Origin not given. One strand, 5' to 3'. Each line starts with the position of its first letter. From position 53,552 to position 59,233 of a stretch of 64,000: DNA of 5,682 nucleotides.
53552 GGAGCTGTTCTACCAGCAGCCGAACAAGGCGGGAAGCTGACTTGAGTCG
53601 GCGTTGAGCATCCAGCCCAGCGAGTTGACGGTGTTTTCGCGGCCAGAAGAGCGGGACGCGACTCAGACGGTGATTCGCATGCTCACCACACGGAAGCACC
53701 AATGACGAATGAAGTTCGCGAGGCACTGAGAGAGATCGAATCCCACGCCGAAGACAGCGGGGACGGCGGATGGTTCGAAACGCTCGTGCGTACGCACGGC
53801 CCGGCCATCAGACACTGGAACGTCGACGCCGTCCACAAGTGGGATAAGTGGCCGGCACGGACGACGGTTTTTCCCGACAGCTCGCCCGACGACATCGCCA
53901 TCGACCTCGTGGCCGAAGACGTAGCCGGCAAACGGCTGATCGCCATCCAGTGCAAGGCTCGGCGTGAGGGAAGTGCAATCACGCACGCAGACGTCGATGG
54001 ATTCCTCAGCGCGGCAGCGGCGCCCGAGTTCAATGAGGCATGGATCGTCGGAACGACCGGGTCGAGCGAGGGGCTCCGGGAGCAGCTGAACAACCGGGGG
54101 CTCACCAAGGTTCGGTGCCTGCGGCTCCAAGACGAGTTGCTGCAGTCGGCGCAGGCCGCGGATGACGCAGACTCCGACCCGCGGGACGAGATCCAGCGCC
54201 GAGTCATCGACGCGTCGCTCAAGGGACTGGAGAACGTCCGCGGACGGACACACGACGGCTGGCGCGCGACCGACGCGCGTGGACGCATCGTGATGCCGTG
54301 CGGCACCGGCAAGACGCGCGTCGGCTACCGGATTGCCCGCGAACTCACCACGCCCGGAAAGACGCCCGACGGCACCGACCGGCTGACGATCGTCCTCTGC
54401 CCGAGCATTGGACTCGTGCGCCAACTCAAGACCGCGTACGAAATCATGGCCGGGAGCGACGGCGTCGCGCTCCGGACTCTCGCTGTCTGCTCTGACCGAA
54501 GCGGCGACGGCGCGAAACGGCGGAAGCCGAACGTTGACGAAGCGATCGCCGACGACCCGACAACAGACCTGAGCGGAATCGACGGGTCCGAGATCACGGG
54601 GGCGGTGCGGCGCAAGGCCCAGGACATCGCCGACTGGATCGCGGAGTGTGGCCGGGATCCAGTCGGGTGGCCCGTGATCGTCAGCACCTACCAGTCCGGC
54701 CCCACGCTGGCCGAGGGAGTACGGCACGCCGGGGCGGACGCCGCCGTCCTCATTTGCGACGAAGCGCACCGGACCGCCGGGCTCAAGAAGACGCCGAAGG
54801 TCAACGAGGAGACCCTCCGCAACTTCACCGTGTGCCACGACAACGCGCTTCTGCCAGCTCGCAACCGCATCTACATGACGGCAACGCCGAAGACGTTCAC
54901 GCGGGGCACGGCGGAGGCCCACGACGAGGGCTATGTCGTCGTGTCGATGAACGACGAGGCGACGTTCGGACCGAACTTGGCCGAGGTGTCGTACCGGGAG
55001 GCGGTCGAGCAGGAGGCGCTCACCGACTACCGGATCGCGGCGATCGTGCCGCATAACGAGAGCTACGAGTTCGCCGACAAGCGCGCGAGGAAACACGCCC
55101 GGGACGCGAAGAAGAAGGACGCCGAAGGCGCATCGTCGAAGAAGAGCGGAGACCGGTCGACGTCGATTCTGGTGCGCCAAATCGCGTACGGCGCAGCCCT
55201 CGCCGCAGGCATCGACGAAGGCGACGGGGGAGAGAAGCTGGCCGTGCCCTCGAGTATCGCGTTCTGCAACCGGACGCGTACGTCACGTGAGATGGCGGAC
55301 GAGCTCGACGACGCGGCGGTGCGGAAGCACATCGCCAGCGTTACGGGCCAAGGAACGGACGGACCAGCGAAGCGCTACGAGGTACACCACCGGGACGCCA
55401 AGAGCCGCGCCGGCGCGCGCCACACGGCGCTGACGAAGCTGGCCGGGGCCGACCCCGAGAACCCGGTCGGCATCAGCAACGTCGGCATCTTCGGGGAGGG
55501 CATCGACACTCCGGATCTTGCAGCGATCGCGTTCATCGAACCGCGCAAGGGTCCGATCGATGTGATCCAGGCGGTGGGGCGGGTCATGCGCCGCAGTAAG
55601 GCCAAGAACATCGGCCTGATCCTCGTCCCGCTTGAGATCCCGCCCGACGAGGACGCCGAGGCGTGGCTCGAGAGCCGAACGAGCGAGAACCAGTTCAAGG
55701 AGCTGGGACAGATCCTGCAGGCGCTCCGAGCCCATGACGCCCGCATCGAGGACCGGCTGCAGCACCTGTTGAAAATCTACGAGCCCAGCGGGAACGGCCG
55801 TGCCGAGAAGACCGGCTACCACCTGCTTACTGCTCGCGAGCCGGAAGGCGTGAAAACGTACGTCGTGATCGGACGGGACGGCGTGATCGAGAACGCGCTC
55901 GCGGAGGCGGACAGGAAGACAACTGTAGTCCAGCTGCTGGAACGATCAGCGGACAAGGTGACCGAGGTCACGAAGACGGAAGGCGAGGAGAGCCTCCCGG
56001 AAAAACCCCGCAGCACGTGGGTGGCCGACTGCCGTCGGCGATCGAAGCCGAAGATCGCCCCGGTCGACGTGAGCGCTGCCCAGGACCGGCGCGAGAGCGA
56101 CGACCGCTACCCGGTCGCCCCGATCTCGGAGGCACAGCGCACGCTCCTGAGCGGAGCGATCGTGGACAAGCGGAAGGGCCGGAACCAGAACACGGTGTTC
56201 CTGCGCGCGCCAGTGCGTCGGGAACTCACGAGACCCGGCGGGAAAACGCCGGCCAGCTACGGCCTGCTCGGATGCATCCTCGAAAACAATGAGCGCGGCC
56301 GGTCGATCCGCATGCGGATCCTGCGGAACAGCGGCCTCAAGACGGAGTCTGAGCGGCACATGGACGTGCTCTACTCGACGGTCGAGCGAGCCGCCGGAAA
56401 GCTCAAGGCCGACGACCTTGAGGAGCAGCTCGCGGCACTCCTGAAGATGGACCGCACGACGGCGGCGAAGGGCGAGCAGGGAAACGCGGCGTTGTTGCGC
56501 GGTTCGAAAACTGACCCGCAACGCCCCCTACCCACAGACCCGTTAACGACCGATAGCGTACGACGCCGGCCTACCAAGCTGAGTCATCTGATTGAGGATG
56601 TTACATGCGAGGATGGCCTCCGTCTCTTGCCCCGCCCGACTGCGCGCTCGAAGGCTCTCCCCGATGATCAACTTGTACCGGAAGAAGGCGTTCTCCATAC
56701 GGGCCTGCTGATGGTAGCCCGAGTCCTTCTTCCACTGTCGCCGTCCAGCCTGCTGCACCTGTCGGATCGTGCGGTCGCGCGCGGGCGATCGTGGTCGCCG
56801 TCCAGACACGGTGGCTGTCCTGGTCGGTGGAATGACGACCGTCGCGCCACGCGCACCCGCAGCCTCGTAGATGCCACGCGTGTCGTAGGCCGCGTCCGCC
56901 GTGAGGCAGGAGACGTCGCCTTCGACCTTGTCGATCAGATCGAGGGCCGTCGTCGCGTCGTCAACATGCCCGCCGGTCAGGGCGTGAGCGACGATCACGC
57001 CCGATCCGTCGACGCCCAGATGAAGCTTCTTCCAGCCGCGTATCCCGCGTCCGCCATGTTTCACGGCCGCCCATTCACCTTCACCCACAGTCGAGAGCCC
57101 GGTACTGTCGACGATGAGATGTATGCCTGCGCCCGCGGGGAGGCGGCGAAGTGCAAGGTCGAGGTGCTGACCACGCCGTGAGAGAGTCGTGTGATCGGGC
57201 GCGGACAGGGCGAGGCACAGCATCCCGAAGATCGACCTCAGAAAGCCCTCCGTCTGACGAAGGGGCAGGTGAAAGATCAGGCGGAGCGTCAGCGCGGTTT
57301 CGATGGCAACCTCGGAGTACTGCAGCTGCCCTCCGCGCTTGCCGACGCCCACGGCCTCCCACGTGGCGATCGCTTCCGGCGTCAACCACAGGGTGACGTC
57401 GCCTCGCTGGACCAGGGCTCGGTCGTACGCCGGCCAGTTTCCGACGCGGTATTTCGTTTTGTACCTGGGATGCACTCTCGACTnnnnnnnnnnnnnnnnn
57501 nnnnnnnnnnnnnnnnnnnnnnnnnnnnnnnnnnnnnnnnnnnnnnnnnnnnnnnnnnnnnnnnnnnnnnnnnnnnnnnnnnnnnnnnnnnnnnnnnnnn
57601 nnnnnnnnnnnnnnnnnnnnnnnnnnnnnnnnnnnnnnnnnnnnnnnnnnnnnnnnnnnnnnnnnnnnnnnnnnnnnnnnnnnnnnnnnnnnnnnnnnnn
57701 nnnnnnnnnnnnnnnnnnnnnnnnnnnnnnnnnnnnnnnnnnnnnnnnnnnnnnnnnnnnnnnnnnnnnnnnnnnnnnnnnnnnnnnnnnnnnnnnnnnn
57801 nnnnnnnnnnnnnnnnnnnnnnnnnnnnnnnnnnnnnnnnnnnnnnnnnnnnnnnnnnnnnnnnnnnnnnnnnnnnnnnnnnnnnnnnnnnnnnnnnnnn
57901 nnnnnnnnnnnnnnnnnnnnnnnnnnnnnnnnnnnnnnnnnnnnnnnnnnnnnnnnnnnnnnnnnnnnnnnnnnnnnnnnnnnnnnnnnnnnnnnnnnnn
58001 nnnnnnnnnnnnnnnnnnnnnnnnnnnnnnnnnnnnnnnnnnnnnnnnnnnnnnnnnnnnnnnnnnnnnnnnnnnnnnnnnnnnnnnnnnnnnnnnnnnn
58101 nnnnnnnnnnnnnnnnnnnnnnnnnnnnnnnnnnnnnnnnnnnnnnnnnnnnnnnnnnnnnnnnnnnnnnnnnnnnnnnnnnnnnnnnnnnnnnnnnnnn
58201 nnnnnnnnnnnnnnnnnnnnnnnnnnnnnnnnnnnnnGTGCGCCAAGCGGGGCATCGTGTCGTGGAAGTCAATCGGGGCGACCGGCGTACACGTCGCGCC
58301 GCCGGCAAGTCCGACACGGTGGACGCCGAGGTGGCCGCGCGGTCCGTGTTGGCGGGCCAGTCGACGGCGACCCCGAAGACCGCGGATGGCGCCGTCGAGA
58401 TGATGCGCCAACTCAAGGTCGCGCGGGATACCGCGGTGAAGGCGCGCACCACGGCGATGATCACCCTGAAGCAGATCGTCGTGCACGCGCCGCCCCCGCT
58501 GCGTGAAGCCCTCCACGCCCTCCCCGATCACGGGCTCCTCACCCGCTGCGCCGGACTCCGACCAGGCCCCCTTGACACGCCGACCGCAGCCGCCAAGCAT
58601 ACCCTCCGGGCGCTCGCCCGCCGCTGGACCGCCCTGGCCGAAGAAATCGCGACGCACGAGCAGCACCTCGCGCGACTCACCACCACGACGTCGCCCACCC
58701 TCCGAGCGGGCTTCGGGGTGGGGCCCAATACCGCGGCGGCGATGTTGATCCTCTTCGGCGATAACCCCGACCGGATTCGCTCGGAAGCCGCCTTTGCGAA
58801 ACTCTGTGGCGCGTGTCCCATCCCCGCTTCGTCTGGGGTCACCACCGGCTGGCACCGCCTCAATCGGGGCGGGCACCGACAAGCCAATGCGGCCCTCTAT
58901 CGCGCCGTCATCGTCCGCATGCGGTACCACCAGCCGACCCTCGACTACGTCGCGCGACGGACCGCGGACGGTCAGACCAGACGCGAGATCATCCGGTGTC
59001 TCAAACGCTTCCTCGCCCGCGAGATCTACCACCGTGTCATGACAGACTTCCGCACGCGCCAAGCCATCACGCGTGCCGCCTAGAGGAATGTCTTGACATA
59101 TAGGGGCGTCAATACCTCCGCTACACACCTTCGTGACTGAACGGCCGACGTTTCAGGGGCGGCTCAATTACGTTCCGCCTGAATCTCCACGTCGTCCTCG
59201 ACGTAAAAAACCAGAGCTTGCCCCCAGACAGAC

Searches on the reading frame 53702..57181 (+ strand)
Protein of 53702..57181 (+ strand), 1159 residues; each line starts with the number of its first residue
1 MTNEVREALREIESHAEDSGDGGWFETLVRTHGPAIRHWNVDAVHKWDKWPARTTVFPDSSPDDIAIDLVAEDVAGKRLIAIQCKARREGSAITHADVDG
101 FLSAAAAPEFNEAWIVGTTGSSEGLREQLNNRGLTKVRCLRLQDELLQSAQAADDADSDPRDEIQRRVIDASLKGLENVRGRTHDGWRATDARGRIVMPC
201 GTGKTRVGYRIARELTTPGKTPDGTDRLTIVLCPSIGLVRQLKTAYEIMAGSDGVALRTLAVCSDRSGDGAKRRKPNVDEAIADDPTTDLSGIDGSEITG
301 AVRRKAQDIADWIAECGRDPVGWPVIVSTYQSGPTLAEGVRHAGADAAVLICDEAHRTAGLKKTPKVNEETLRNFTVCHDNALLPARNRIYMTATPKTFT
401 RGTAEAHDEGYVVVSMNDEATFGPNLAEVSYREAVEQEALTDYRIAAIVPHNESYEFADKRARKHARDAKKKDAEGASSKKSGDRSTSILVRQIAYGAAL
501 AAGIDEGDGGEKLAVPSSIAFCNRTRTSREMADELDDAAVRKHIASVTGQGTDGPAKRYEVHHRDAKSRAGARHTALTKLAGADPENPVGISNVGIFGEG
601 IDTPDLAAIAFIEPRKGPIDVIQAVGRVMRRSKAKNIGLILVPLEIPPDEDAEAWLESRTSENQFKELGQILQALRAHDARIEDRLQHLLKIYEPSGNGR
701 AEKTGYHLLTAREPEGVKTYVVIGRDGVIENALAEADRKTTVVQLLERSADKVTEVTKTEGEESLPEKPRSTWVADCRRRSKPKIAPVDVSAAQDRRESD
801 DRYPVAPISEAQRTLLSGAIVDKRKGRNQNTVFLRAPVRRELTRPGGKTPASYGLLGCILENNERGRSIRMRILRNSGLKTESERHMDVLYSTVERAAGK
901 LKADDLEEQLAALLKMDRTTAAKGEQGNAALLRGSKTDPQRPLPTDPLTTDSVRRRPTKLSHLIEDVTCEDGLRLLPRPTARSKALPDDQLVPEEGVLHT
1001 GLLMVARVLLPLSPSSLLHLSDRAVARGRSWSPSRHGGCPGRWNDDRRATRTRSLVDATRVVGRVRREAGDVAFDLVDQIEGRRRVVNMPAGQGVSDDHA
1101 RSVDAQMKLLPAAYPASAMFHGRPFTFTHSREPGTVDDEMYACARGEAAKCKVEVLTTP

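Call 30: search_protein_families(library=pfam, max_evalue=0.001, proteins=[window:53702-57181:+])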
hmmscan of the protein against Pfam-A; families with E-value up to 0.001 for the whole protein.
window:53702-57181:+ (1159 aa): 4 families
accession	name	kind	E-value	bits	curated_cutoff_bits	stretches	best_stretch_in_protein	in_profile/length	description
PF13156.12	Mrr_cat_2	-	5e-13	49.5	22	1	40-135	9-101/127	Restriction endonuclease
PF04851.21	ResIII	-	1.7e-12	48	22.5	1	165-397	8-163/164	Type III restriction enzyme, res subunit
PF00270.35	DEAD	-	9.1e-05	22.7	26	0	163-252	2-71/167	DEAD/DEAH box helicase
PF00271.37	Helicase_C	-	0.00016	22.3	23.5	0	559-631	40-109/110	Helicase conserved C-terminal domain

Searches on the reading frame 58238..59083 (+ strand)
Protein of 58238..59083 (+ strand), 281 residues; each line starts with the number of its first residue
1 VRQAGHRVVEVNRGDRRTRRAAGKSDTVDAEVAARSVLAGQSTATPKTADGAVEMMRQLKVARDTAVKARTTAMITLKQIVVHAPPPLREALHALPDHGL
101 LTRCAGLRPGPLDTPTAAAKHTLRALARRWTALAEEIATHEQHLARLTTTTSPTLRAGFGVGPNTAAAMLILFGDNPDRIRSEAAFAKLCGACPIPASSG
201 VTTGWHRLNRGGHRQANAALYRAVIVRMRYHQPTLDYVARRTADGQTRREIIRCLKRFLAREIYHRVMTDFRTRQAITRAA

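Call 30: search_protein_families(library=pfam, max_evalue=0.001, proteins=[window:58238-59083:+])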
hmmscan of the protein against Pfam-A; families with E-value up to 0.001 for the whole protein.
window:58238-59083:+ (281 aa): 2 families
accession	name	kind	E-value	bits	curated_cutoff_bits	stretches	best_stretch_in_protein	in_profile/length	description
PF02371.22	Transposase_20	-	5.1e-16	59.3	21.3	1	159-235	8-83/87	Transposase IS116/IS110/IS902 family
PF01548.23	DEDD_Tnp_IS110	-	1.9e-06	28.2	29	1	4-81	69-150/155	Transposase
